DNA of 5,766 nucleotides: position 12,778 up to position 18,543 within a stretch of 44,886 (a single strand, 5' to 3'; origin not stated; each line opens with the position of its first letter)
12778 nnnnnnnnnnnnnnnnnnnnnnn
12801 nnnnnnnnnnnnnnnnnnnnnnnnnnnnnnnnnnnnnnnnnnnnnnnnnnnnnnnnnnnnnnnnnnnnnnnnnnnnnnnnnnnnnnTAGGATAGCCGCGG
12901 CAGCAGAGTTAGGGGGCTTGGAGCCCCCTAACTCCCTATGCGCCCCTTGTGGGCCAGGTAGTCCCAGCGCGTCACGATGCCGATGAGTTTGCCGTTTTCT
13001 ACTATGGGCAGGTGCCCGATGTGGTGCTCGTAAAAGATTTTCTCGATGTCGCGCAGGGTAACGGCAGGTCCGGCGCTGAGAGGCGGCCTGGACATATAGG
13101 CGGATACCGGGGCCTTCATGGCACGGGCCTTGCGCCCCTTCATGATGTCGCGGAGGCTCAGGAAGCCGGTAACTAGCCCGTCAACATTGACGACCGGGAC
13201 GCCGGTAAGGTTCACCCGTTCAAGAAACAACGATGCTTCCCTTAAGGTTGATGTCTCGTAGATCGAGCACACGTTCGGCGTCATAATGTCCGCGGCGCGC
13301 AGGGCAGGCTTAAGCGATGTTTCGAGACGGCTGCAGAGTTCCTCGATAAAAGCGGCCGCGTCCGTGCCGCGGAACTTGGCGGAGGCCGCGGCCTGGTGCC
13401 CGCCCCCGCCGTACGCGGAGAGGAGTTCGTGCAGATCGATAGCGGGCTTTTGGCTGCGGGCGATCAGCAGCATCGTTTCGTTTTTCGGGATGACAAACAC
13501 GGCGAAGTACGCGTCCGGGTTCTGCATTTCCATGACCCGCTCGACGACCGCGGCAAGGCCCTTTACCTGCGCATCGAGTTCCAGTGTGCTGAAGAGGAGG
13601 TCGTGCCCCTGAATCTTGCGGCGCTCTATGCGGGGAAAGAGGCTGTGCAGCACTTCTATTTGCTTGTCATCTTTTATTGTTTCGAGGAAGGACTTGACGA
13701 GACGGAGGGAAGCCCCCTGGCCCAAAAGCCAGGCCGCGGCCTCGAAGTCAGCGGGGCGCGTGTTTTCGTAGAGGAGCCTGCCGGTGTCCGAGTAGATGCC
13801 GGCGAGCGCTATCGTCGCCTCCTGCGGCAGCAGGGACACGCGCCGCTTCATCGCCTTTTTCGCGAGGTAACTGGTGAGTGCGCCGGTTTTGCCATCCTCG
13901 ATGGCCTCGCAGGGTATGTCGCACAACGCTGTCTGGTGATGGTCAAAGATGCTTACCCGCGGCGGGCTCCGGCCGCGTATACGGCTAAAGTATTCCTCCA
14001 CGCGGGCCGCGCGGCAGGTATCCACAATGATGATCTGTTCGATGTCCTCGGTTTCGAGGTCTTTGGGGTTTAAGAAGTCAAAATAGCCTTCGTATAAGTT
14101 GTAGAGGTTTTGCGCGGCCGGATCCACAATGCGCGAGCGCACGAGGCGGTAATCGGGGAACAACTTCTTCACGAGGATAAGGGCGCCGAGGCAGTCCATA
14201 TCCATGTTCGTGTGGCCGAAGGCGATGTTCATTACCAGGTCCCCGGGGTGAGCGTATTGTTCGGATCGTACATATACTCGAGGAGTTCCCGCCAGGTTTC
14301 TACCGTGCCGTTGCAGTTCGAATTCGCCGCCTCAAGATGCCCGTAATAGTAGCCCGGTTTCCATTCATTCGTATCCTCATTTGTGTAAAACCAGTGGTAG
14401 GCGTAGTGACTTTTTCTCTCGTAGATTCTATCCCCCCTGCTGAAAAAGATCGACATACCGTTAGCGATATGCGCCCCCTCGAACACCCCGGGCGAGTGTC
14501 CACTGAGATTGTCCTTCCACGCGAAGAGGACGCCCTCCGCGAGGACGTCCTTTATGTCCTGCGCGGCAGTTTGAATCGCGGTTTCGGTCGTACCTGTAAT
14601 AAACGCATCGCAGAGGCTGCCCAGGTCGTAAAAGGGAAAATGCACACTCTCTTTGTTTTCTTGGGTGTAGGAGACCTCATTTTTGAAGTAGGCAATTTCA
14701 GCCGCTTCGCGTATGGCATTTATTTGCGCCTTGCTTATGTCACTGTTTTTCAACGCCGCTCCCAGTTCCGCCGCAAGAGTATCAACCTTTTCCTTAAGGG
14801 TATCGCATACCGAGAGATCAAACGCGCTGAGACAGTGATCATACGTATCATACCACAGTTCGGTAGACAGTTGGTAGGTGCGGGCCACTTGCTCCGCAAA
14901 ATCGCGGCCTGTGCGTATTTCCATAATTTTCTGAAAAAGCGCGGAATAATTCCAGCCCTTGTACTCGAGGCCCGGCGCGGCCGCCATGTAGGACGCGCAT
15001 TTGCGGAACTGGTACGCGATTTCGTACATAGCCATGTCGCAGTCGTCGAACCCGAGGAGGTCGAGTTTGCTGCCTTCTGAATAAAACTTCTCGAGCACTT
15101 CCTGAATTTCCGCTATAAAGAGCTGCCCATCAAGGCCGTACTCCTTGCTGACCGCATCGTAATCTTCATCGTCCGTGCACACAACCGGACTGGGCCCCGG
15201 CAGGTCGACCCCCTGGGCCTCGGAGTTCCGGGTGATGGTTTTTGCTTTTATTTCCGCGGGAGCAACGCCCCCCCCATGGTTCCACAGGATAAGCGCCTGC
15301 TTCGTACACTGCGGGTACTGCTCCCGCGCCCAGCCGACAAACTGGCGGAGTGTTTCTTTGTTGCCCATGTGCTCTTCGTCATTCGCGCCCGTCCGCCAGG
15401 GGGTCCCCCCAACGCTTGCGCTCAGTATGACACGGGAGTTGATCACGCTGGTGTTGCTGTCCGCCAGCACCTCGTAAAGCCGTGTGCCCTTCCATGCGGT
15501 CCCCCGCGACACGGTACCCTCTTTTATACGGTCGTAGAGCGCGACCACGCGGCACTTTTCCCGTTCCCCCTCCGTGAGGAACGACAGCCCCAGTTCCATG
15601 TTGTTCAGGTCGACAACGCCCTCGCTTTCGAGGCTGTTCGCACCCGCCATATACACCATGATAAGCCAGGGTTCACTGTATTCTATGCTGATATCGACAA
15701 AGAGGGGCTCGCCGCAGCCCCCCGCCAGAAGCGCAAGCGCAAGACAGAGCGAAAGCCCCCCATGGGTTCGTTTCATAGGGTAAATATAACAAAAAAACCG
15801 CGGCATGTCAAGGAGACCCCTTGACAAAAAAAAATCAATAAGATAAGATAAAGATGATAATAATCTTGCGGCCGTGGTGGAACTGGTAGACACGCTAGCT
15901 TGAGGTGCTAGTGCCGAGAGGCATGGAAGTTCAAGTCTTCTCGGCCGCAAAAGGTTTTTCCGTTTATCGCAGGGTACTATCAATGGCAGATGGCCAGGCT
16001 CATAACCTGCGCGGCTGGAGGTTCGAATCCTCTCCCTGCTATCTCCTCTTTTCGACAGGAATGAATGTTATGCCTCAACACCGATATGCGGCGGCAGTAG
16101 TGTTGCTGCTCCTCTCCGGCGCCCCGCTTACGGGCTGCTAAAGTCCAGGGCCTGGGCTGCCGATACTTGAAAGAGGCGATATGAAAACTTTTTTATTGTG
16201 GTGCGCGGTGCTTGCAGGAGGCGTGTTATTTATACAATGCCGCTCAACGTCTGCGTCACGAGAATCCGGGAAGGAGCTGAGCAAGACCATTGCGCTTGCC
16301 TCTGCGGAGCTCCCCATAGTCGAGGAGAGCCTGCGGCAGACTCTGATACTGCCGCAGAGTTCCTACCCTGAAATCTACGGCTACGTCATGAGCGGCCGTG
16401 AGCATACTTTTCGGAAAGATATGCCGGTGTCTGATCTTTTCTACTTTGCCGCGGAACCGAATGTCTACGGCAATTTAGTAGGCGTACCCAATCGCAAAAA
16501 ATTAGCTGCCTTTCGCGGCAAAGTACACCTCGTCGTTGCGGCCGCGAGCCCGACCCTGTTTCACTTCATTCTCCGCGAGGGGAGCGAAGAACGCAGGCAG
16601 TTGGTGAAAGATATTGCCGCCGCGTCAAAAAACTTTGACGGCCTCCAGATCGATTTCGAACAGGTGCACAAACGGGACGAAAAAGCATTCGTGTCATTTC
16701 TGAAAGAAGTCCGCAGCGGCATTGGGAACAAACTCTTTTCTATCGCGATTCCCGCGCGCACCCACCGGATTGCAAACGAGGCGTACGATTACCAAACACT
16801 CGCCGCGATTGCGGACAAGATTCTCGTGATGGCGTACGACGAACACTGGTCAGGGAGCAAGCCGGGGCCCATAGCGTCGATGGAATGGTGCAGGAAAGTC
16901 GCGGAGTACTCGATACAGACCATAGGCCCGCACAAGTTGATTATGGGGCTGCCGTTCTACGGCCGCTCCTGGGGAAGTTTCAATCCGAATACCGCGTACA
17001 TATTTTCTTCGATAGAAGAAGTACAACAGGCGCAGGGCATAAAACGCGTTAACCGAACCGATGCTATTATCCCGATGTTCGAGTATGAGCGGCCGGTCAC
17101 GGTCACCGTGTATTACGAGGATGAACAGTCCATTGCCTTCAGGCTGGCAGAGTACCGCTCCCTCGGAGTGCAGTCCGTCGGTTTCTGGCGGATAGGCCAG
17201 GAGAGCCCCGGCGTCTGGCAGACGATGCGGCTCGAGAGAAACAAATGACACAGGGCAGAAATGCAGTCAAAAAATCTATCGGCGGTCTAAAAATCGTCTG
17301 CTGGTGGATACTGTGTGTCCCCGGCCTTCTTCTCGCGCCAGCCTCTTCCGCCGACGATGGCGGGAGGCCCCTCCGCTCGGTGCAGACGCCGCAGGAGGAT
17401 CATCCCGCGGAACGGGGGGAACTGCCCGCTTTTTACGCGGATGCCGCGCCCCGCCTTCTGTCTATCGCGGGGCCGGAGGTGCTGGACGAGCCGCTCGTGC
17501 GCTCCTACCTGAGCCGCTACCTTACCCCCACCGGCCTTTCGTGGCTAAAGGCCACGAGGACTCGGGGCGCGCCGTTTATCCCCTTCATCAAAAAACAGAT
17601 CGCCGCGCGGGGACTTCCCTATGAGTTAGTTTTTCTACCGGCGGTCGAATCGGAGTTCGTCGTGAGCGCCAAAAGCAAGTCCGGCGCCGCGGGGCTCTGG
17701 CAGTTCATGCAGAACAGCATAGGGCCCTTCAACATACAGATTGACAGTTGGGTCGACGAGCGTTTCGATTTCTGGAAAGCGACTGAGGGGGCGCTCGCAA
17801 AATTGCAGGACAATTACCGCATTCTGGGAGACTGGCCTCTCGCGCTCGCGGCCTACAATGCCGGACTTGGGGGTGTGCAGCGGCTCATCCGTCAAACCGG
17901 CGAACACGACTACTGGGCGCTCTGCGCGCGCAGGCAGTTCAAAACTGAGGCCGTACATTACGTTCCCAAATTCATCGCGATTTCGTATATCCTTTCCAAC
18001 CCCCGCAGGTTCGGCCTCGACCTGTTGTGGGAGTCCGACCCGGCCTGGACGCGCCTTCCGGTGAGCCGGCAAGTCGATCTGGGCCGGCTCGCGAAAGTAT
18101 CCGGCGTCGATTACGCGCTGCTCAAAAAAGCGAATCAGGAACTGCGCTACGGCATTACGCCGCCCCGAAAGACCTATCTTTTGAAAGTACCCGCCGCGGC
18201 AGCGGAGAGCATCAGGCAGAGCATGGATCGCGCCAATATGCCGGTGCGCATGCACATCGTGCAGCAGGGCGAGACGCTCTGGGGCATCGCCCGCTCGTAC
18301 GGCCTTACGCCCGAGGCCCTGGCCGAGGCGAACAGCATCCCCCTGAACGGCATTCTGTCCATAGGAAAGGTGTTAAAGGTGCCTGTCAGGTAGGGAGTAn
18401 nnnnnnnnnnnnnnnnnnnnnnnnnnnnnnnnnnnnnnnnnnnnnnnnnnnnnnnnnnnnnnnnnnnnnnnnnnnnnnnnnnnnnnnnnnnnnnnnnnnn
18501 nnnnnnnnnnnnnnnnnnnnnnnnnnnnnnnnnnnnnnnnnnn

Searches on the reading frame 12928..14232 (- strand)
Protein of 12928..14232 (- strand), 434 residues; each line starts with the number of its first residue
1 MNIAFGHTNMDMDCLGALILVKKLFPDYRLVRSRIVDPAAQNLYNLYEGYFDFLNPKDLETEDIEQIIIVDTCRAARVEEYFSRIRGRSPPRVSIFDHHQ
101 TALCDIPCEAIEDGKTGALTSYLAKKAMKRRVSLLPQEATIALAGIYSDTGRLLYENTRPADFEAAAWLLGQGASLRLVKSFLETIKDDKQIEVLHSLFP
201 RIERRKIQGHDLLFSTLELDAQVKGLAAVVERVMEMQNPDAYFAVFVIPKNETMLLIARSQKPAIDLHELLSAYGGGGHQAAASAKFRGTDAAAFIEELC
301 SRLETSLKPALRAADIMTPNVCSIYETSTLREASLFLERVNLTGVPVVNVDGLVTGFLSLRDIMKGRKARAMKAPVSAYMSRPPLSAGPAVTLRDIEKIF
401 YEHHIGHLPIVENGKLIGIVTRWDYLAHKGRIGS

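Call 53: search_protein_families(library=pfam, proteins=[window:12928-14232:-], max_evalue=0.001)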
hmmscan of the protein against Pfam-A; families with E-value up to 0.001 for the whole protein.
window:12928-14232:- (434 aa): 3 families
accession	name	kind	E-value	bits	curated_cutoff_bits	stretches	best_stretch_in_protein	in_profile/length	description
PF00571.33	CBS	-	5.9e-25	87.8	24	2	376-426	1-52/57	CBS domain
PF01368.27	DHH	-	6.2e-08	33.4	28.1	1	5-146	5-125/125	DHH family, N-terminal domain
PF02272.25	DHHA1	-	3.7e-07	31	25.9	1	212-303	4-100/102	DHHA1 domain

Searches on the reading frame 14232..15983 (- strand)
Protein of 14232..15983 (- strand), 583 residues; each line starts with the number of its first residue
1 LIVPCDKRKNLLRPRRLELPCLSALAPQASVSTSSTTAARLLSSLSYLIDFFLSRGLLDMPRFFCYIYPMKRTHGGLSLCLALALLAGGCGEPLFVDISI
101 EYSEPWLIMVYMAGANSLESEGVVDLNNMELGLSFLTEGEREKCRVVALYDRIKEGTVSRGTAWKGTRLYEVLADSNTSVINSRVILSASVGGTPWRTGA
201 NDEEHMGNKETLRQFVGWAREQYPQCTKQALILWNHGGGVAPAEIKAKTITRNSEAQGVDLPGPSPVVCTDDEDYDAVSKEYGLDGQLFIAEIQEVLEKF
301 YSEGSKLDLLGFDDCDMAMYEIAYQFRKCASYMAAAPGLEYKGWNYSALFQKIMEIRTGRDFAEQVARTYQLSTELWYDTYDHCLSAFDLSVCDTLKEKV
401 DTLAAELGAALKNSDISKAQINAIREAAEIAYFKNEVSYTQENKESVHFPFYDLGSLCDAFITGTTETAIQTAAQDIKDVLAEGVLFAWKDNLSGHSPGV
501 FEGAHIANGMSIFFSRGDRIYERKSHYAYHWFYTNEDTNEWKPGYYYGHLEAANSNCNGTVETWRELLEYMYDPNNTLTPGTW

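Call 53: search_protein_families(library=pfam, proteins=[window:14232-15983:-], max_evalue=0.001)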
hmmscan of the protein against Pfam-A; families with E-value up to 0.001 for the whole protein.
window:14232-15983:- (583 aa): 1 family
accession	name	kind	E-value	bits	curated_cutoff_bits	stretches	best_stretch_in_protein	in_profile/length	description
PF03415.19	Peptidase_C11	-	2.3e-30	106.8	25.8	2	287-519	121-331/359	Clostripain family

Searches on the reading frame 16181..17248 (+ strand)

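Call 53: search_protein_families(library=pfam, proteins=[window:16181-17248:+], max_evalue=0.001)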
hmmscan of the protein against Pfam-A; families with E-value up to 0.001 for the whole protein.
window:16181-17248:+ (355 aa): 1 family
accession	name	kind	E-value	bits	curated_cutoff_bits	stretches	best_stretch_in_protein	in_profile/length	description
PF00704.34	Glyco_hydro_18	-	1.5e-23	84.4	29.6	1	114-340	66-316/317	Glycosyl hydrolases family 18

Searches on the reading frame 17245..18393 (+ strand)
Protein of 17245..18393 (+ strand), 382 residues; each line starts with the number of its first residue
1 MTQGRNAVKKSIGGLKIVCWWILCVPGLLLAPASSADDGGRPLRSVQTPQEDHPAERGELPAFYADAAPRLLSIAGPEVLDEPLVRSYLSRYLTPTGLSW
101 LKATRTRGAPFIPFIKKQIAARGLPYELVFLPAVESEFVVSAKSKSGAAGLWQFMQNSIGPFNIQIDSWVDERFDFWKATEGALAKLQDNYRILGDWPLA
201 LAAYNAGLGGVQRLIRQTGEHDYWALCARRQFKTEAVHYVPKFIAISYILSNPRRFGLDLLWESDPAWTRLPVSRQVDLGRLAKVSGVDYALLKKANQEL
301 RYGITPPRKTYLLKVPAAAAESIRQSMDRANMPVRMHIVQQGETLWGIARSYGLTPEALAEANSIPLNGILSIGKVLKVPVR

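Call 53: search_protein_families(library=pfam, proteins=[window:17245-18393:+], max_evalue=0.001)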
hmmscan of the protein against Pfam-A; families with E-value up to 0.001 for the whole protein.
window:17245-18393:+ (382 aa): 2 families
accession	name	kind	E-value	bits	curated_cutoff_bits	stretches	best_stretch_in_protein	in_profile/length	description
PF01464.25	SLT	-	2.2e-23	82.5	21.3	1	115-225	4-115/117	Transglycosylase SLT domain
PF01476.26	LysM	-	4.2e-14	52.7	20.9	1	337-380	1-43/43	LysM domain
